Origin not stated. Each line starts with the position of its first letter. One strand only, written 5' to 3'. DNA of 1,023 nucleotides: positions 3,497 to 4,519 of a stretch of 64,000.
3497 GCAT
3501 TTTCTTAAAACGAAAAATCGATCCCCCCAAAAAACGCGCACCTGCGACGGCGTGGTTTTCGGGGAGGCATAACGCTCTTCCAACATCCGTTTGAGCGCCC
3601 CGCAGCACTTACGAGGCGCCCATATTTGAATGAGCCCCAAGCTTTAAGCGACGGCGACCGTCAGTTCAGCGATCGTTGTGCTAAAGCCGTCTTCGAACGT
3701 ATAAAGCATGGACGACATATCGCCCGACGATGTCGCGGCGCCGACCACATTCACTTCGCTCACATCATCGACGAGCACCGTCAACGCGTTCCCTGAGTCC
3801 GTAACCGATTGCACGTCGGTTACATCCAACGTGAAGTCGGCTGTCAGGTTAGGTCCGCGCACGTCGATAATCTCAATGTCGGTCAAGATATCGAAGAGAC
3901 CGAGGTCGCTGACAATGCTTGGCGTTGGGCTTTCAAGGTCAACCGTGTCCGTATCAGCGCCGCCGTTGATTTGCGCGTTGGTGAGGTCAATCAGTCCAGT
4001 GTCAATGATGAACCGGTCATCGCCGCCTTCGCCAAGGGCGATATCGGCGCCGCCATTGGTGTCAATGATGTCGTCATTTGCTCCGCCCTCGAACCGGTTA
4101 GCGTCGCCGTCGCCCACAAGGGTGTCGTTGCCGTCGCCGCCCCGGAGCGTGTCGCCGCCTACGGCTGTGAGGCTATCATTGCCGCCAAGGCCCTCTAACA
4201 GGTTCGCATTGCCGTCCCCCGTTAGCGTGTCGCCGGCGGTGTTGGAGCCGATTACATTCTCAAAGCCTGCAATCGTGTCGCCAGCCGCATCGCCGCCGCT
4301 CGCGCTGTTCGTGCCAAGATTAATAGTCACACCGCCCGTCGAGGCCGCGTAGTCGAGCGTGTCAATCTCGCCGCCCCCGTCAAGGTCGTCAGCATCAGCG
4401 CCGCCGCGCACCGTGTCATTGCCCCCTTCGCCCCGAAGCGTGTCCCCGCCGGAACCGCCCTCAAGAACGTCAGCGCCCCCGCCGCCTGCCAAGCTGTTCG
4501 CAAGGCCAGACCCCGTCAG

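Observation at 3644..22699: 6351-aa T1SS substrate built almost entirely from ~63 composite RTX modules, with no Ig-like extender region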

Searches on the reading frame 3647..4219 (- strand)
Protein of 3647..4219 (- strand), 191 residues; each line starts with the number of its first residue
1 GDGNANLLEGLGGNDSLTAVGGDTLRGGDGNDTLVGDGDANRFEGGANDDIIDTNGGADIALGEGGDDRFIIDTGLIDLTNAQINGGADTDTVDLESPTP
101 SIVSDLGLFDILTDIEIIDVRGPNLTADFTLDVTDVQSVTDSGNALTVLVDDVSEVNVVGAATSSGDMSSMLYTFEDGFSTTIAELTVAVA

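Call 62: search_solved_structures(query=window:3647-4219:-, max_evalue=1, show_alignments=2)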
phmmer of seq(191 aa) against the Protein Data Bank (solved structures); distinct sequences matched with E-value up to 1: 31.
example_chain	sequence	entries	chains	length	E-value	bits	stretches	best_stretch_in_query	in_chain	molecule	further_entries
7rah_E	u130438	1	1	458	4.1e-08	36.6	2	20-101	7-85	Bifunctional adenylate cyclase toxin/hemolysin CyaA,Bifunctional adenylate cyclase toxin/h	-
7usl_C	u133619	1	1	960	6.4e-06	29.5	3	19-101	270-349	Bifunctional hemolysin-adenylate cyclase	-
1g9k_A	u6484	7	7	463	2e-05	27.8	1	8-73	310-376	SERRALYSIN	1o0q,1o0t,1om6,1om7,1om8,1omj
2z8z_A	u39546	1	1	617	4e-05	26.9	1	8-74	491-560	Lipase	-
2zj7_A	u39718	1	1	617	4.6e-05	26.6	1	8-74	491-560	Lipase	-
2z8x_A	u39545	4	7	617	4.7e-05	26.6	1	8-74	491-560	Lipase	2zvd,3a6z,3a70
2zj6_A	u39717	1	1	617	4.7e-05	26.6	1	8-74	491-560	Lipase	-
1h71_P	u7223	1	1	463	6.8e-05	26.1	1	8-73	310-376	SERRALYSIN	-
1sat_A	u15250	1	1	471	0.00034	23.8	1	9-74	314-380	SERRATIA PROTEASE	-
1af0_A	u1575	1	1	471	0.00035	23.8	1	9-74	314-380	SERRATIA PROTEASE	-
5d7w_A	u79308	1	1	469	0.00056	23.1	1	9-74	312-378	Serralysin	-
4i35_A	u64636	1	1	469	0.00056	23.1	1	9-74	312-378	Serralysin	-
1smp_A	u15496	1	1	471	0.00056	23.1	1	9-74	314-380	SERRATIA METALLO PROTEINASE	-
1srp_A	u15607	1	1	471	0.00057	23.1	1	9-74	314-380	SERRALYSIN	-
6sus_A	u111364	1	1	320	0.00061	23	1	1-73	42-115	Bifunctional hemolysin/adenylate cyclase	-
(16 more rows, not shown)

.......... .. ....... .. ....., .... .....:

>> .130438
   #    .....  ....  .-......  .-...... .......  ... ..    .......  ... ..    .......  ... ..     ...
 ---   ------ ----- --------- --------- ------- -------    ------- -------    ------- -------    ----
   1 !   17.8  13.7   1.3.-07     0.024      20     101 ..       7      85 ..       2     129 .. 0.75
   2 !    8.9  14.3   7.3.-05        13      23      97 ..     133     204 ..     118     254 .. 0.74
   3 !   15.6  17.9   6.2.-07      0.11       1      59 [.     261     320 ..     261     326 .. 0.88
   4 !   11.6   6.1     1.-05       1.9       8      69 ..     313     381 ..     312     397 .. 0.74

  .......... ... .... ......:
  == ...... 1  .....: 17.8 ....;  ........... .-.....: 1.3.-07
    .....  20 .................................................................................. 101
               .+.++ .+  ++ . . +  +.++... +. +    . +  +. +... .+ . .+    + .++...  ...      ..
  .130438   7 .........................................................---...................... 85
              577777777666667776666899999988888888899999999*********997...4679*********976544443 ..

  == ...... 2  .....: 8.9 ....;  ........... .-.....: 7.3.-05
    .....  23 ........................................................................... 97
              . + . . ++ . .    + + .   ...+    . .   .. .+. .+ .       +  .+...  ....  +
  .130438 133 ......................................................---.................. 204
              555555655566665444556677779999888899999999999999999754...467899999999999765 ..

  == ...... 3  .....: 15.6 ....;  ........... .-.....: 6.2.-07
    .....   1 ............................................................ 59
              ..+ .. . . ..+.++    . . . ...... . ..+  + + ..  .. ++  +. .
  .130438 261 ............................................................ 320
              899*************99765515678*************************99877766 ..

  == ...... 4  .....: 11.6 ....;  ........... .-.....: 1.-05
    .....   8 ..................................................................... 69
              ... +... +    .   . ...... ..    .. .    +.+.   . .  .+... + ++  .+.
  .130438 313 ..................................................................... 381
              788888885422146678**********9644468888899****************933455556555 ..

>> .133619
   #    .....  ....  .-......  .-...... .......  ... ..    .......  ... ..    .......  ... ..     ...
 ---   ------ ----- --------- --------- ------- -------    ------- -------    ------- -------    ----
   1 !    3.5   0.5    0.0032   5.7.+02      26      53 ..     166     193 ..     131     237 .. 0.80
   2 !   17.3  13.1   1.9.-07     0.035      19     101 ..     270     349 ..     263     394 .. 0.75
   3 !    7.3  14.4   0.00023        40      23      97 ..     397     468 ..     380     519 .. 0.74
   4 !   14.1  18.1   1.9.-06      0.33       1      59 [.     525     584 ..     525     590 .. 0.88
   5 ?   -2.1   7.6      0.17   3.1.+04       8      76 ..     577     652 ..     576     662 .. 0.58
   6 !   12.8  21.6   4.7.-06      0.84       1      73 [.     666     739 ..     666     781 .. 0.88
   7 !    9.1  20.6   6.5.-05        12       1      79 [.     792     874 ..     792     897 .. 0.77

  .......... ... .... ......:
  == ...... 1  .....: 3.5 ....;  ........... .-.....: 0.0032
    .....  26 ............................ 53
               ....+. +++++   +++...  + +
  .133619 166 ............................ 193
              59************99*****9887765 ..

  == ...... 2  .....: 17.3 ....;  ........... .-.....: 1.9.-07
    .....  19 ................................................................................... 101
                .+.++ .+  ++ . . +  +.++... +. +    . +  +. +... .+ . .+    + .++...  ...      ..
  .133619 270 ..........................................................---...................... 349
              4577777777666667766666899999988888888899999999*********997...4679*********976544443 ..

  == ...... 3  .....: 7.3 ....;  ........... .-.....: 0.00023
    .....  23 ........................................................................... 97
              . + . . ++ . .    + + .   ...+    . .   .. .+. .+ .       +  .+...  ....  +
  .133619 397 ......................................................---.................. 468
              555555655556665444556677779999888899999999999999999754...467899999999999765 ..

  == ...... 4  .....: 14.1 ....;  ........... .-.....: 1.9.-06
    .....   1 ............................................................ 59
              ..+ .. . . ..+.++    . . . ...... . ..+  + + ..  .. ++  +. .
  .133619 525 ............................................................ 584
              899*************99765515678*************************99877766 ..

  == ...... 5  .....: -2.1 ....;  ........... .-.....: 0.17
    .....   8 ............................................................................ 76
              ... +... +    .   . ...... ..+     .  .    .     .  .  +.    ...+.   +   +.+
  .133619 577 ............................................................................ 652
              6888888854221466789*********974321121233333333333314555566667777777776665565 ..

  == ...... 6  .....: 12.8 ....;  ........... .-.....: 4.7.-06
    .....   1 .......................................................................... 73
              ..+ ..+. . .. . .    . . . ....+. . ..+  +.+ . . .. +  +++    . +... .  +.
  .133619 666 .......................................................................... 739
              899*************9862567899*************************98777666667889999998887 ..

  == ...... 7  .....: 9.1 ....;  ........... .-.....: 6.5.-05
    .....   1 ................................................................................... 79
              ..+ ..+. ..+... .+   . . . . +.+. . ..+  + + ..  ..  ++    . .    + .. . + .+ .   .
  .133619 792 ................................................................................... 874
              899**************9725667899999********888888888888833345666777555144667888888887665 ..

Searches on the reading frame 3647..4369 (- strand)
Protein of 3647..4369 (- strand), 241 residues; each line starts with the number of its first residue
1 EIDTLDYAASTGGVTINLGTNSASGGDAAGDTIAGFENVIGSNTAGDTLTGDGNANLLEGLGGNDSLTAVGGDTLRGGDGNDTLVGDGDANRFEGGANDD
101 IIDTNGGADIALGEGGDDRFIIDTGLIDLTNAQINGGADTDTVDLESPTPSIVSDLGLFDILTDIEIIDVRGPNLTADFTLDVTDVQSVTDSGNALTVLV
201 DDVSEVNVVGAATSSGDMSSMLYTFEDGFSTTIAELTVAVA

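Call 8: search_protein_families(library=pfam, proteins=[window:3647-4369:-], max_evalue=1)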
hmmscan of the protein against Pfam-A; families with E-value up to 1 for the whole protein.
seq(241 aa): 2 families
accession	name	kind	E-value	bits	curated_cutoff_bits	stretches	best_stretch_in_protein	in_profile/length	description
PF00353.25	HemolysinCabind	-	5.9e-05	23.4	23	2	71-102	5-36/36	RTX calcium-binding nonapeptide repeat (4 copies)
PF11259.13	DUF3060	-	0.38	10.9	23.1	1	182-211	9-39/58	Protein of unknown function (DUF3060)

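Call 22: search_protein_families(library=ncbifam, proteins=[window:3647-4366:-], max_evalue=0.01)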
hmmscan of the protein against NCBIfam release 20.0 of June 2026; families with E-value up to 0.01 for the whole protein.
window:3647-4366:- (240 aa): 4 families
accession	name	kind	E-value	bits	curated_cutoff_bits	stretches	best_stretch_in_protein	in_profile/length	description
NF046115.1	Ca_rpt_SMc04171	equivalog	0.00043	19.5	625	1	29-123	397-493/574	SMc04171 family calcium-binding repeat protein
NF033943.0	RTX_toxin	subfamily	0.00066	18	1000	1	35-124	686-777/930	RTX family hemolysin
NF035945.1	Zn_serralysin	subfamily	0.00092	18.5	500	1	76-121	324-369/462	serralysin family metalloprotease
NF050046.1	PueAB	exception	0.0098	14.3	670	0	30-92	481-544/616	polyurethane esterase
